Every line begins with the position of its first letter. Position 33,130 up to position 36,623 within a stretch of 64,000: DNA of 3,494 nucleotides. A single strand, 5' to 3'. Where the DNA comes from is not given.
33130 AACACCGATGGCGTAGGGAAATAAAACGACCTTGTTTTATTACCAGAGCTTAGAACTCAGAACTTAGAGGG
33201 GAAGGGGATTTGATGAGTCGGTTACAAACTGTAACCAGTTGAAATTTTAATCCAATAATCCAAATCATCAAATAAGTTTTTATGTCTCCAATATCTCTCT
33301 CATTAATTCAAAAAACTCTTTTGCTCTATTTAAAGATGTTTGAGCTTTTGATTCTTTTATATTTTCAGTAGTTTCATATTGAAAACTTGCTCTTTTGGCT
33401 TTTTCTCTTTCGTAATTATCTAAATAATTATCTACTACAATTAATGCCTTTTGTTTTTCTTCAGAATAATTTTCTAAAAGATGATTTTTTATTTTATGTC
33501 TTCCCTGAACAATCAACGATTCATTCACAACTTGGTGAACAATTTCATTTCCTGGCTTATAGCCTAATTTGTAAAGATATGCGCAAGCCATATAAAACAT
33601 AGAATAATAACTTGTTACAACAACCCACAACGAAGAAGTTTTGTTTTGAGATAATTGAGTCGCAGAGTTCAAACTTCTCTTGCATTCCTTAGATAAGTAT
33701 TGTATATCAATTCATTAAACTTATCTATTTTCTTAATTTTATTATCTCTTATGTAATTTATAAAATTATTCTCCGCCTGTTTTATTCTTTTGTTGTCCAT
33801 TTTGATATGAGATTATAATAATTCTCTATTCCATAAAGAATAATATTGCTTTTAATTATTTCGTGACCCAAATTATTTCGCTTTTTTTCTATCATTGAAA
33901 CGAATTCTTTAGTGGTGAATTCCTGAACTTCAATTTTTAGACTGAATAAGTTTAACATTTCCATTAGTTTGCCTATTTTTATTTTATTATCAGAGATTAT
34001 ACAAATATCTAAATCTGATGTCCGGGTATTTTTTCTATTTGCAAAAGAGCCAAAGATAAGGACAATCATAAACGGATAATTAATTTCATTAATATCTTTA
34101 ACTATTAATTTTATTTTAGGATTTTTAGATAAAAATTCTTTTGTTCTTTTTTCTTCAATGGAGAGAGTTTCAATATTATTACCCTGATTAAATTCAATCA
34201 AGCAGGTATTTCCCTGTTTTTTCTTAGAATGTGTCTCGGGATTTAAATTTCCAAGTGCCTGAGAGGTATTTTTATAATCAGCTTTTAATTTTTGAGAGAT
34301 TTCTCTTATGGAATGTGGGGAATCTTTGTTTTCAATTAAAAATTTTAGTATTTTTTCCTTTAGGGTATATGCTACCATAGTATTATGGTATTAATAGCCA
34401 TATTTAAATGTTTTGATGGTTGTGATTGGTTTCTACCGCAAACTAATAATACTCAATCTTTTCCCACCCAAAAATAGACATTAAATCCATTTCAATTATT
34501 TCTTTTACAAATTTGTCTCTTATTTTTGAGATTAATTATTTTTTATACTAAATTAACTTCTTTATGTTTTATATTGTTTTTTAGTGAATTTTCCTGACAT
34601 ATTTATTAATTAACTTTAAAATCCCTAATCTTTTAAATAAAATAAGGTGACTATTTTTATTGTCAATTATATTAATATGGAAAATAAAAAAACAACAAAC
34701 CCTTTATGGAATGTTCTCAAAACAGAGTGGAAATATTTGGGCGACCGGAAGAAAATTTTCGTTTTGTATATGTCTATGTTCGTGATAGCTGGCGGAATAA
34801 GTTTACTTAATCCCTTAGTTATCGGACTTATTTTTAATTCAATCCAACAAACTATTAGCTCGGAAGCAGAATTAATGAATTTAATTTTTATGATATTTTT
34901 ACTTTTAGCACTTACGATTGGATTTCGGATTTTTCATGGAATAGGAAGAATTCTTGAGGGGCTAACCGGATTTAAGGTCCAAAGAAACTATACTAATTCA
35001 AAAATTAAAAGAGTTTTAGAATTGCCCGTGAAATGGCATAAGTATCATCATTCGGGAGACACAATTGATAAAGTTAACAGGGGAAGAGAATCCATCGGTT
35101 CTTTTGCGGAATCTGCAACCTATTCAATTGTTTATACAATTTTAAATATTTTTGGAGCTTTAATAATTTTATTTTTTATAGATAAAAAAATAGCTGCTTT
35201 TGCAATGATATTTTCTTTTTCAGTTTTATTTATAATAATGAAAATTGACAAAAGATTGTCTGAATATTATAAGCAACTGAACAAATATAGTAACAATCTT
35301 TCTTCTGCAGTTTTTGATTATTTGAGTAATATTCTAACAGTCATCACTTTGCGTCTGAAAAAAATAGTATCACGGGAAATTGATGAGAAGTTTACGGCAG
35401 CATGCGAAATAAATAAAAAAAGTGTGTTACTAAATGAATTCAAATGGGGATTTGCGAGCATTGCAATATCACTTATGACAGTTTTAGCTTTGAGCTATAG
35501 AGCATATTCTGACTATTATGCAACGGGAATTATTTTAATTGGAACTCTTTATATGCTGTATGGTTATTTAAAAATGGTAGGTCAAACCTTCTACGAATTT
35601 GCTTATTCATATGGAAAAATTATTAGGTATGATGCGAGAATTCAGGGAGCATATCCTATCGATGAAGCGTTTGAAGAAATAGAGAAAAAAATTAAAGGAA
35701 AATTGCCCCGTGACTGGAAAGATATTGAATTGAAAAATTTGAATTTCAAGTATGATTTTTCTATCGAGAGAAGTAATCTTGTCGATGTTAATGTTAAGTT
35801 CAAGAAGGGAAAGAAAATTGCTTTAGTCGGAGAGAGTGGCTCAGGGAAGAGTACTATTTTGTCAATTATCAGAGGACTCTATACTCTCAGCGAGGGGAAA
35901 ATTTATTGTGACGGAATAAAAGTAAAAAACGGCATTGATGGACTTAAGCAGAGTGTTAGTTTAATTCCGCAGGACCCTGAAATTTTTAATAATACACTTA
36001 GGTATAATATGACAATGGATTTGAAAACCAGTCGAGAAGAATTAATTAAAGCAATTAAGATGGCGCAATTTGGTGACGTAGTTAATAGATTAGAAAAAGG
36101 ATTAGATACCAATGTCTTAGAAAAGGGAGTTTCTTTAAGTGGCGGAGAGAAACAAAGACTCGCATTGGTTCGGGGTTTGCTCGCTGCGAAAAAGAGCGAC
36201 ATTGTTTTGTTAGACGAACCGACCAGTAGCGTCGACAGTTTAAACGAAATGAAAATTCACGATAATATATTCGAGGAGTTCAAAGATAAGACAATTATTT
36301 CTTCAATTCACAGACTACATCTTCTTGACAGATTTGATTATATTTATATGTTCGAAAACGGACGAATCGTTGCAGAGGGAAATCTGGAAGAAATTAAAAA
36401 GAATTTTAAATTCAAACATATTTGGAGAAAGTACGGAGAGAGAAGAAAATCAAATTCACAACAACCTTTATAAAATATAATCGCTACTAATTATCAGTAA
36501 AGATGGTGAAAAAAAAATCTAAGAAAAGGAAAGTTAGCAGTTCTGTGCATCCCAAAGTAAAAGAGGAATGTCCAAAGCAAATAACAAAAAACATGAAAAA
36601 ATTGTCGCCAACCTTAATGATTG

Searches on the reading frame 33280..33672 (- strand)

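Call 13: search_protein_families(library=pfam, proteins=[window:33280-33672:-], max_evalue=0.01)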
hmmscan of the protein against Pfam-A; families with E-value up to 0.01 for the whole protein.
window:33280-33672:- (130 aa): 1 family
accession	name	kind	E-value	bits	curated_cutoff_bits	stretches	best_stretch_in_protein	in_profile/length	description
PF05168.19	HEPN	-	7.3e-05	23.3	22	1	4-126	15-116/117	HEPN domain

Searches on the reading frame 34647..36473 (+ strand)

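Call 3: search_protein_families(library=ncbifam, proteins=[window:34647-36473:+], max_evalue=0.01)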
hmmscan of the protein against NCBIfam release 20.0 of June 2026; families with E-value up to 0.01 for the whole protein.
window:34647-36473:+ (608 aa): 186 families (the best 25 are shown)
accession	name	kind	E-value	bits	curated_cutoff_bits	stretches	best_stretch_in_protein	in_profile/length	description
NF010178.0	PRK13657.1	equivalog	9.4e-63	212.5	733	1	29-596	12-570/588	glucan ABC transporter ATP-binding protein/ permease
TIGR02204.1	MsbA_rel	hypoth_equivalog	2.8e-62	211.2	780.4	1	22-584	4-562/576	ABC transporter, permease/ATP-binding protein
TIGR03375.1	type_I_sec_LssB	subfamily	7.5e-60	203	693.1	1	105-586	214-691/696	type I secretion system permease/ATPase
TIGR02203.1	MsbA_lipidA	equivalog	1.6e-56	192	602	1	28-583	6-555/572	lipid A export permease/ATP-binding protein MsbA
TIGR03796.1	NHLM_micro_ABC1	equivalog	1.6e-54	185.3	853.3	1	41-585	155-700/710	NHLP family bacteriocin export ABC transporter peptidase/permease/ATPase subunit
NF045513.1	HepA_fam_ABC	equivalog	1.6e-53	182.1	725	1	70-585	84-597/610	heterocyst formation ABC transporter subunit HepA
NF008381.0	PRK11176.1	equivalog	6.5e-53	180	867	1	21-583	10-565/582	lipid A ABC transporter ATP-binding protein/permease MsbA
TIGR00958.1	3a01208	subfamily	1.7e-52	178.7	874.6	1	12-586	141-703/711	antigen peptide transporter 2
TIGR02857.1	CydD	equivalog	2e-52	178.8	435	2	332-567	288-527/529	thiol reductant ABC exporter subunit CydD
TIGR03797.1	NHLM_micro_ABC2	equivalog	3.1e-51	174.7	709.4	1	21-584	124-672/686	NHLP bacteriocin export ABC transporter permease/ATPase subunit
NF008364.0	PRK11160.1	equivalog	2.7e-50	171.6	630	1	162-585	142-563/575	heme ABC transporter ATP-binding protein/permease CydC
TIGR01846.1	type_I_sec_HlyB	subfamily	7.7e-50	169.9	725.55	1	52-595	152-691/694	type I secretion system permease/ATPase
NF052233.1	CphA_assoc_ABC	equivalog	3.6e-49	167.8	880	1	29-586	177-732/766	cyanophycin metabolism-associated ABC transporter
TIGR01192.1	chvA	subfamily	2.1e-47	162.1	585.4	1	22-607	5-581/585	glucan export ABC transporter ATP-binding protein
NF008056.1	PRK10790.1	equivalog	6.5e-47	160.3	746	1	17-583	4-561/584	SmdB family multidrug efflux ABC transporter permease/ATP-binding protein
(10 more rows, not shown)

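Call 4: search_protein_families(library=pfam, proteins=[window:34647-36473:+], max_evalue=0.01)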
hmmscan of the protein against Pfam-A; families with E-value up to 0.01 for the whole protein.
window:34647-36473:+ (608 aa): 6 families
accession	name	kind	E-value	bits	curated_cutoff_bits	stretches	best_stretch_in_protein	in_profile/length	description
PF00005.33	ABC_tran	-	2e-27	96.9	25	1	380-527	3-137/137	ABC transporter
PF00664.28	ABC_membrane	-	5.7e-19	69.3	28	1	39-284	2-245/274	ABC transporter transmembrane region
PF13304.12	AAA_21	-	2.4e-06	28.3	27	0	478-549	221-287/304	AAA domain, putative AbiEii toxin, Type IV TA system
PF02463.25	SMC_N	-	0.00038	20.4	40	1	383-561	20-203/220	RecF/RecN/SMC N terminal domain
PF13555.12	AAA_29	-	0.0012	19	27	1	383-405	17-39/61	P-loop containing region of AAA domain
PF00503.26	G-alpha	-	0.0058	16.3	48.8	1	380-442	14-78/333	G-protein alpha subunit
